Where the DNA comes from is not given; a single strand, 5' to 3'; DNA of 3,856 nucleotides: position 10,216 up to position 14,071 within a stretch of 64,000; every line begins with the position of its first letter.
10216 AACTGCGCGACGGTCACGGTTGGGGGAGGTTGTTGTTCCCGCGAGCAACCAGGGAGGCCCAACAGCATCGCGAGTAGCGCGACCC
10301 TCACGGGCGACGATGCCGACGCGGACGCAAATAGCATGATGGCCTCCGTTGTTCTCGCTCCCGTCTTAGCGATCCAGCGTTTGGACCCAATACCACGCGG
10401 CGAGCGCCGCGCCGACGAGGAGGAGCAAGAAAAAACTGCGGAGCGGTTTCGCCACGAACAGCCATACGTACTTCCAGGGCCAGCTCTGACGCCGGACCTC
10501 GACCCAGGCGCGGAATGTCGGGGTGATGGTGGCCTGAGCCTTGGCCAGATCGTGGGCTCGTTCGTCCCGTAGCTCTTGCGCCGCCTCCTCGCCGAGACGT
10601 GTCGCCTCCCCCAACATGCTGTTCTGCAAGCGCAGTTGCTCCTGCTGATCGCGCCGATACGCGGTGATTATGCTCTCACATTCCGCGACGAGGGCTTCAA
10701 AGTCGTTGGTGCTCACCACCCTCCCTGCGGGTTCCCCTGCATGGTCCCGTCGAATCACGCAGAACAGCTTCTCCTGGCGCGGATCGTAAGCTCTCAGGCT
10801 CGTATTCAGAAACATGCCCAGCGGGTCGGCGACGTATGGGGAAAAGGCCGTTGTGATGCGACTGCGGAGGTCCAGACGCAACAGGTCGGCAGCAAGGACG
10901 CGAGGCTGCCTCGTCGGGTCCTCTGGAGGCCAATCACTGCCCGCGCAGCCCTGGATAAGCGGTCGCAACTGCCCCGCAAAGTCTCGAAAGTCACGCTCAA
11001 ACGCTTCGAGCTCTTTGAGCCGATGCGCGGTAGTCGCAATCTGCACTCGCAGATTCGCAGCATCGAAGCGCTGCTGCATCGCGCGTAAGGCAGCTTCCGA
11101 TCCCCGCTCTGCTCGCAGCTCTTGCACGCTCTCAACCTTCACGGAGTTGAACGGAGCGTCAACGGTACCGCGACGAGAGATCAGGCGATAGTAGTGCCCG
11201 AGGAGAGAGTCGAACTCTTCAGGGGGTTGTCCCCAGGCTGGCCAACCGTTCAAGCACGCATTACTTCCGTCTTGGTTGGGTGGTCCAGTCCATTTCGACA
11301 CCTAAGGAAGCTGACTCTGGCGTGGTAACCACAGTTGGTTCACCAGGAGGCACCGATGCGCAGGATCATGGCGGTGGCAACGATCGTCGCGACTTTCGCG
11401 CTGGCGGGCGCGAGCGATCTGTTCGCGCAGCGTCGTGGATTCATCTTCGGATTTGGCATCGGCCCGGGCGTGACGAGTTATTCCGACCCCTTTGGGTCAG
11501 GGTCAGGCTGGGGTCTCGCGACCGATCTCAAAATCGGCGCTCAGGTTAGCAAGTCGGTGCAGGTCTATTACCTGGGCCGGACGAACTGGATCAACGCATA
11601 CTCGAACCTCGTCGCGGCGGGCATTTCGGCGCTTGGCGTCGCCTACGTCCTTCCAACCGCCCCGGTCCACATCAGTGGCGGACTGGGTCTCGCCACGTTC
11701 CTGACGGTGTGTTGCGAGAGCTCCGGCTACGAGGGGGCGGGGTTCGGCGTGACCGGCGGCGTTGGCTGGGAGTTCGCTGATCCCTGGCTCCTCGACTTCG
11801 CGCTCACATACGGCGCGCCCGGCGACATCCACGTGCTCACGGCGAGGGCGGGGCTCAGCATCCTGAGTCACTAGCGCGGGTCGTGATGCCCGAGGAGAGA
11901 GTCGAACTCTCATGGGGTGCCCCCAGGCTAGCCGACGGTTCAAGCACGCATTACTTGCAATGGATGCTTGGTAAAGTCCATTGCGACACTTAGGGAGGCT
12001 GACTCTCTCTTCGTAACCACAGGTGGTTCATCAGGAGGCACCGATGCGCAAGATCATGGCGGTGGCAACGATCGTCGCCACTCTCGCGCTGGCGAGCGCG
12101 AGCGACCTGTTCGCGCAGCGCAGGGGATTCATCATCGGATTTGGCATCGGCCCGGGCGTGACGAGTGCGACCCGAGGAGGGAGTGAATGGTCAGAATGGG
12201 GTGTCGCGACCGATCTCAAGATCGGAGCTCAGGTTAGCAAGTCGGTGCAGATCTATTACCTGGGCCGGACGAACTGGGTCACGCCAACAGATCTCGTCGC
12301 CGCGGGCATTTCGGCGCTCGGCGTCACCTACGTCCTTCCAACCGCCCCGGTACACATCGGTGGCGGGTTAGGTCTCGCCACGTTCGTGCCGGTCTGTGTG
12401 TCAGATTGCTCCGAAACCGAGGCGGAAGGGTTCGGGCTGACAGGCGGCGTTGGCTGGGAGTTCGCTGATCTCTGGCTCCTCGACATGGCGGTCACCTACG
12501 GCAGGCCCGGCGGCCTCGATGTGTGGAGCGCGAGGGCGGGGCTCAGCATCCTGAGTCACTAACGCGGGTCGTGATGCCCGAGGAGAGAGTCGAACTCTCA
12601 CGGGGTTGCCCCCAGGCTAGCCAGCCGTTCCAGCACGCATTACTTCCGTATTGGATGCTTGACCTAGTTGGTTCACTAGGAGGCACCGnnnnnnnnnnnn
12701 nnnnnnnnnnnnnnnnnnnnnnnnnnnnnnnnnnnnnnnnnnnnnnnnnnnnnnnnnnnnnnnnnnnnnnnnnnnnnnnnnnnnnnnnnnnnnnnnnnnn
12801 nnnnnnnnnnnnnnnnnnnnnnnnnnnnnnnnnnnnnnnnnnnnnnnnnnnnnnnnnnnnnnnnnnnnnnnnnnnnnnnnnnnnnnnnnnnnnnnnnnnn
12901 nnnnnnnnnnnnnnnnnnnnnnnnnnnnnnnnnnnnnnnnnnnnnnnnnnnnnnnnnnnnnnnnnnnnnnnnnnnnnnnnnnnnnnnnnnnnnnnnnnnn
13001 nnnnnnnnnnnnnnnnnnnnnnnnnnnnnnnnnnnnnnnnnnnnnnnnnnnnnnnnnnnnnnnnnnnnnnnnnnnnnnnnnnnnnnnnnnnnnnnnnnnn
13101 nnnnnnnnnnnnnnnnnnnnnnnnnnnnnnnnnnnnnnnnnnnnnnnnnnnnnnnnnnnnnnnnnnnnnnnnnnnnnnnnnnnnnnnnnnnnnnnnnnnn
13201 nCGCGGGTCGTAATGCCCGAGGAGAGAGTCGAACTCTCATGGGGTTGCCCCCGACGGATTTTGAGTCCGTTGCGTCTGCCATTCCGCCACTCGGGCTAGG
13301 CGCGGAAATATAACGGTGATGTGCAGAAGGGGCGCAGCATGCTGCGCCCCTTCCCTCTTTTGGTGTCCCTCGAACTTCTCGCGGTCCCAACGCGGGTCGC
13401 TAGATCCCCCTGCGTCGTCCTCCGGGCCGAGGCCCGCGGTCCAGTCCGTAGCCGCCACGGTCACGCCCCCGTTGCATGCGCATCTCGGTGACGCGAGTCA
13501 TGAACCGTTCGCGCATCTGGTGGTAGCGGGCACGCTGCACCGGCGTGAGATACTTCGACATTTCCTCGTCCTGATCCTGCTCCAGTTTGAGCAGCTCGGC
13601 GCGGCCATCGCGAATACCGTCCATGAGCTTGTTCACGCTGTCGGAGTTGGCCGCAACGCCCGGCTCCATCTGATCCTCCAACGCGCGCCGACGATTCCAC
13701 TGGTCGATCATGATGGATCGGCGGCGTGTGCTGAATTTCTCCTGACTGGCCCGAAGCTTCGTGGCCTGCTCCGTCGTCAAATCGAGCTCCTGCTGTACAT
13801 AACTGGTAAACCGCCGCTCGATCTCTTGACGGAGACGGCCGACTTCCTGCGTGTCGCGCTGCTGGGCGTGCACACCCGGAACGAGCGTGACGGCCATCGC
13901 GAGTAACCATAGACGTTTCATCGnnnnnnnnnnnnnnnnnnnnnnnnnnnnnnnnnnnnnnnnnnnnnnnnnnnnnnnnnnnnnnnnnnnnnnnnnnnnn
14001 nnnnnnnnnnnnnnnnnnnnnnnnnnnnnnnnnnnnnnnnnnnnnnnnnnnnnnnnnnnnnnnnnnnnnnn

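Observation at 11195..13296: Integrase-less mini-island at tRNA-Leu(CAA): three tandem cassettes, each starting with a ~45-nt copy of the tRNA 3' end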

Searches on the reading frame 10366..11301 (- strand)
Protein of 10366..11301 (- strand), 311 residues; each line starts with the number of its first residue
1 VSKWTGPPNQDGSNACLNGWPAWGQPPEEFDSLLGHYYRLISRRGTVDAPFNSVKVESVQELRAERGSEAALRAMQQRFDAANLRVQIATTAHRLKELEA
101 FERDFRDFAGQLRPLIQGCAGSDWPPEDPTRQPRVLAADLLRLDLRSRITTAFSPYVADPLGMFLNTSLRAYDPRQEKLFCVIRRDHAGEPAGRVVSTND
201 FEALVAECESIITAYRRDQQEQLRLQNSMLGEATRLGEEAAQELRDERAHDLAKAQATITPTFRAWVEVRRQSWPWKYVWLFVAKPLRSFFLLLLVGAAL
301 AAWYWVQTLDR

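Call 6: search_protein_families(library=pfam, proteins=[window:10366-11301:-], max_evalue=0.1)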
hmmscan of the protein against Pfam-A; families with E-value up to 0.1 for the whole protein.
window:10366-11301:- (311 aa): 1 family
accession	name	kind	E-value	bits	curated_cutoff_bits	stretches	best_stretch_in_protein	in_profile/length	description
PF16169.10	DUF4872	-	0.039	14.2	28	1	16-113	66-160/173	Domain of unknown function (DUF4872)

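Call 67: search_protein_families(library=phrogs, proteins=[window:10366-11190:-], max_evalue=0.01)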
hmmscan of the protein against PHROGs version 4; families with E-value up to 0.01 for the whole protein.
window:10366-11190:- (274 aa): 0 families

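Call 68: find_homologous_proteins(query=window:10366-11190:-)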
Query window:10366-11190:- (274 aa): 9 proteins with E <= 0.001 among 8000 candidates.
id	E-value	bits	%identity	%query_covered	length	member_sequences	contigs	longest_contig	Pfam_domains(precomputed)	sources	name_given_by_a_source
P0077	1.6e-155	534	94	94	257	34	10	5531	-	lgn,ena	-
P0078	5.6e-142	490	84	94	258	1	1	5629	-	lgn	-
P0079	9.2e-137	473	83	92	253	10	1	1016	-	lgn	-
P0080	2.1e-118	412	71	98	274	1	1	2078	-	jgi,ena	jgi:hypothetical protein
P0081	4.7e-98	346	66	90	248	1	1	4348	-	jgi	jgi:hypothetical protein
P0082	5.9e-88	313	60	90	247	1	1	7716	-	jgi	jgi:hypothetical protein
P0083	2.6e-83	297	59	87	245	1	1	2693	-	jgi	-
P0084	1.2e-80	289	57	87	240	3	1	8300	-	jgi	-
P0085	9.7e-64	233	49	86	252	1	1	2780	-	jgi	jgi:hypothetical protein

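Call 69: find_encoding_contigs(protein=P0077, flank=6000, max_places=10)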
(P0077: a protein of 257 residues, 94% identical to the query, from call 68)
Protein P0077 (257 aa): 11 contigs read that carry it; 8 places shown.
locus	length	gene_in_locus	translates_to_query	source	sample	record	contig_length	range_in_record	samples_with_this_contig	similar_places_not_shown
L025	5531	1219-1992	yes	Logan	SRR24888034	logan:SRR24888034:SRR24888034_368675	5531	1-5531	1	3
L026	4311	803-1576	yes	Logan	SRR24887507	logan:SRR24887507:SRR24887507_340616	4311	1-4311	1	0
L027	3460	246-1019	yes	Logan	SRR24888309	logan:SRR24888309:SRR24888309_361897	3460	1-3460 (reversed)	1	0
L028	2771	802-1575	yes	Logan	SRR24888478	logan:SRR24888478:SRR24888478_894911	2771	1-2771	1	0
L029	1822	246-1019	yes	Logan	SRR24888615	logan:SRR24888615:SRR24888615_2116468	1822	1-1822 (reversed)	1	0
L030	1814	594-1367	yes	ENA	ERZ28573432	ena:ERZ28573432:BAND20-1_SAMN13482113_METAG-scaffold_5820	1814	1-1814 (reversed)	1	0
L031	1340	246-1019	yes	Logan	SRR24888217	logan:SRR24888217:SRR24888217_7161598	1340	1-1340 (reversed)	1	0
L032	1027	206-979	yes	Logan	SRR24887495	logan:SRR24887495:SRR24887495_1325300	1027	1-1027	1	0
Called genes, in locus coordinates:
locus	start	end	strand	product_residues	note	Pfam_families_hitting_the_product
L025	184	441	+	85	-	-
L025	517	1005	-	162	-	-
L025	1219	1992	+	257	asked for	-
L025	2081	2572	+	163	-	-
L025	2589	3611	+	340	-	PF13620:CarboxypepD_reg, PF13715:CarbopepD_reg_2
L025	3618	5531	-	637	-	?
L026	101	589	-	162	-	-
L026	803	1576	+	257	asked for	-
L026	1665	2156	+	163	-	-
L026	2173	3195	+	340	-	PF13620:CarboxypepD_reg, PF13715:CarbopepD_reg_2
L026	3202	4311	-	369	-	?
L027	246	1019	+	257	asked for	-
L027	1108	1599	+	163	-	-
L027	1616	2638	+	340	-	PF13620:CarboxypepD_reg, PF13715:CarbopepD_reg_2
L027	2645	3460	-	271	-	?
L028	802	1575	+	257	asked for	-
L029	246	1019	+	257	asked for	-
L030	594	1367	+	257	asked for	-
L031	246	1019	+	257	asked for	-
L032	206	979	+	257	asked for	-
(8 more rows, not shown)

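Call 73: find_encoding_contigs(protein=P0082, flank=8000, max_places=4)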
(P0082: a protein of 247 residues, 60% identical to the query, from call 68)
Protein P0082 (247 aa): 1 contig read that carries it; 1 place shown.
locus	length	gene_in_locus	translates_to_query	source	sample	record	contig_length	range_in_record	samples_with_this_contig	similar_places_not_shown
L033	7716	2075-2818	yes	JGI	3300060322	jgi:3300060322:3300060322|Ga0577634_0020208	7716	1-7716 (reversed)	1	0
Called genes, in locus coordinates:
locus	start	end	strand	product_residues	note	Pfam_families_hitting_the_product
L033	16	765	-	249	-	-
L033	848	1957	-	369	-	PF27126:NmeDI_C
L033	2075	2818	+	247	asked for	-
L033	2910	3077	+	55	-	-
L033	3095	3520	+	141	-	PF10604:Polyketide_cyc2 (weak)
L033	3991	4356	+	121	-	PF01810:LysE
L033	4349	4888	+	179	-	PF13302:Acetyltransf_3 (weak), PF13420:Acetyltransf_4, PF00583:Acetyltransf_1, PF13508:Acetyltransf_7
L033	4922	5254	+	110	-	-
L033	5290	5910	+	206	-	PF00174:Oxidored_molyb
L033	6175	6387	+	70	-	-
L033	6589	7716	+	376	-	?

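Call 74: find_encoding_contigs(protein=P0084, flank=8000, max_places=4)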
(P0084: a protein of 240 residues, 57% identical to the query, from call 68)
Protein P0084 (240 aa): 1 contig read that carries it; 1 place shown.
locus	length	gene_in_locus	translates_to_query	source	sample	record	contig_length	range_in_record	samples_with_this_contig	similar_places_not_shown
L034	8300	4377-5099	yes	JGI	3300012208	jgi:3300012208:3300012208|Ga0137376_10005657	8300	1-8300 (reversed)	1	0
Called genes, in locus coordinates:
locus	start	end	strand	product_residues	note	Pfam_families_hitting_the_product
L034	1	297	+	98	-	?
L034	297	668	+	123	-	PF00196:GerE, PF08281:Sigma70_r4_2 (weak), PF13384:HTH_23 (weak)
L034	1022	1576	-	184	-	PF26395:E2-CBASS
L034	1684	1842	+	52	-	-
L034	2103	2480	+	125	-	PF13560:HTH_31, PF01381:HTH_3, PF13443:HTH_26 (weak)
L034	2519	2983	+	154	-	PF06114:Peptidase_M78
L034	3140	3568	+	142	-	-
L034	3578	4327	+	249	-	PF00227:Proteasome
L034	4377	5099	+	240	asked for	-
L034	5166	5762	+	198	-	PF01844:HNH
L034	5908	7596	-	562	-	PF08239:SH3_3 (weak), PF13250:SNIPE, PF10544:T5orf172, PF13455:MUG113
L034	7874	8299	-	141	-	?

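Call 86: search_protein_families(library=pfam, proteins=[L025:184-441:+], max_evalue=0.1)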
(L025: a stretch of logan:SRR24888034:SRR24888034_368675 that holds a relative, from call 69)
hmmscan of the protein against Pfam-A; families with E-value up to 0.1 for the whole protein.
L025:184-441:+ (85 aa): 0 families

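Call 88: search_solved_structures(query=window:10366-11190:-, max_evalue=1)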
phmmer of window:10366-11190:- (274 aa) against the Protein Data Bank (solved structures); distinct sequences matched with E-value up to 1: 0.

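Call 97: predict_structure(alignment_id=A3)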
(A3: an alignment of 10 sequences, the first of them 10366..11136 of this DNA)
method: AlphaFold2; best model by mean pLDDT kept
length: 256 residues; sequences in the alignment: 10
mean_pLDDT: 80.1   pTM: 0.59
mean pLDDT of the five models: 80.1, 74.8, 71.8, 68.2, 67.9
residues with pLDDT >= 90: 61; 70-90: 154; 50-70: 33; < 50: 8
segments of 3 or more residues with pLDDT < 50: 1-8
pLDDT, mean of each block of 10 residues (from residue 1): 46 74 88 93 93 91 81 79 88 79 75 73 75 78 90 92 94 91 84 81 73 69 66 80 82 64
secondary structure, 60 per line:
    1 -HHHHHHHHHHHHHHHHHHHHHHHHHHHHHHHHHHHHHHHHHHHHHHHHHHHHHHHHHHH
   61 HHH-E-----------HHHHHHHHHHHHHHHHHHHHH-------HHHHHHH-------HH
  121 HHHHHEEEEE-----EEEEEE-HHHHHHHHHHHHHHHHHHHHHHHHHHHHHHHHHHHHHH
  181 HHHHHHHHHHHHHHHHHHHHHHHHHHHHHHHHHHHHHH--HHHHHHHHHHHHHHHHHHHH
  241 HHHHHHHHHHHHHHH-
elements in order: H2-63 H77-97 H105-111 H119-125 E126-130 E136-141 H143-218 H221-255

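Call 99: fold_search(model_id=the predicted structure, library=pdb)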
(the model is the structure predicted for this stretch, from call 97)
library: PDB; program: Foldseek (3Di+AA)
matches with E <= 10: 449; with E <= 0.001: 0
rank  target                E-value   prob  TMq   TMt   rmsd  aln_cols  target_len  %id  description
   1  8v7q_D                5.1e-02  0.35  0.20  0.23  15.2       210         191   10  IpaD (122-321) Pi-helix Mutant (delta Q148) Apo Structure (released 2024-08-21)
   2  8v5e_A                7.6e-02  0.30  0.19  0.23  15.6       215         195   10  IpaD (122-321) Pi-helix Mutant (delta Q148) Bound to Deoxycholate (released 2024-08-21)
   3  8uxk_A                1.0e-01  0.77  0.33  0.32  14.7       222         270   10  Caulobacter crescentus FljL flagellar filament (asymmetrical) (released 2024-08-28)
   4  9go6_S                1.4e-01  0.60  0.30  0.26  11.1       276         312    5  Salmonella hook-filament junction complex (released 2025-04-09)
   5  2jaa_B                1.5e-01  0.23  0.18  0.24  15.4       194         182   10  SeMet substituted Shigella Flexneri Ipad (released 2006-11-30)
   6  9go6_L                1.6e-01  0.69  0.34  0.29  13.0       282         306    6  Salmonella hook-filament junction complex (released 2025-04-09)
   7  8v7q_A                1.8e-01  0.20  0.20  0.24  14.8       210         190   10  IpaD (122-321) Pi-helix Mutant (delta Q148) Apo Structure (released 2024-08-21)
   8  6xky_A                2.0e-01  0.66  0.36  0.34  14.3       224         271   11  Caulobacter crescentus FljK filament, straightened (released 2020-12-23)
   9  9cef_A                2.0e-01  0.66  0.35  0.34  14.3       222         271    9  Caulobacter crescentus FljN flagellar filament (symmetrized) (released 2024-08-28)
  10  5d80_g                2.0e-01  0.23  0.19  0.23  20.4       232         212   10  Crystal Structure of Yeast V1-ATPase in the Autoinhibited Form (released 2016-06-08)
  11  7nna                  2.5e-01  0.38  0.21  0.28  17.4       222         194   15  Toxin Import Through the Antibiotic Efflux Channel TolC (released 2021-07-07)
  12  9u7y_BB               2.7e-01  0.38  0.29  0.24  12.3       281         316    8  Structure of the tip region of the intial complex in bacterial flagellar filament assembly at 3.68 angstroms resoluti (released 2026-04-01)
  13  5d80_G                2.8e-01  0.23  0.23  0.26  18.7       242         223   11  Crystal Structure of Yeast V1-ATPase in the Autoinhibited Form (released 2016-06-08)
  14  8uxn_A                3.2e-01  0.57  0.36  0.34  14.2       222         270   10  Caulobacter crescentus FljM flagellar filament (symmetrized) (released 2024-06-26)
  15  9go6_M                3.2e-01  0.41  0.31  0.26  11.8       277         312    6  Salmonella hook-filament junction complex (released 2025-04-09)
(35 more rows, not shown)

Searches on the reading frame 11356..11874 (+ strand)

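Call 6: search_protein_families(library=pfam, proteins=[window:11356-11874:+], max_evalue=0.1)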
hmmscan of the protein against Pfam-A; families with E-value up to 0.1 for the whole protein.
window:11356-11874:+ (172 aa): 1 family
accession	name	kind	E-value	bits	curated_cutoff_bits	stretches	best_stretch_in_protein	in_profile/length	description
PF13568.12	OMP_b-brl_2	-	0.051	14.1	27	1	122-153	138-169/175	Outer membrane protein beta-barrel domain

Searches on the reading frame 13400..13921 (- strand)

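Call 6: search_protein_families(library=pfam, proteins=[window:13400-13921:-], max_evalue=0.1)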
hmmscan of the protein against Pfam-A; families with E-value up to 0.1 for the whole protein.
window:13400-13921:- (173 aa): 1 family
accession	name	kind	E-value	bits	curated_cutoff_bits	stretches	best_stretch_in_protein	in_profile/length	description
PF07813.17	LTXXQ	-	0.087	14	24.3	0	97-149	24-79/100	LTXXQ motif family protein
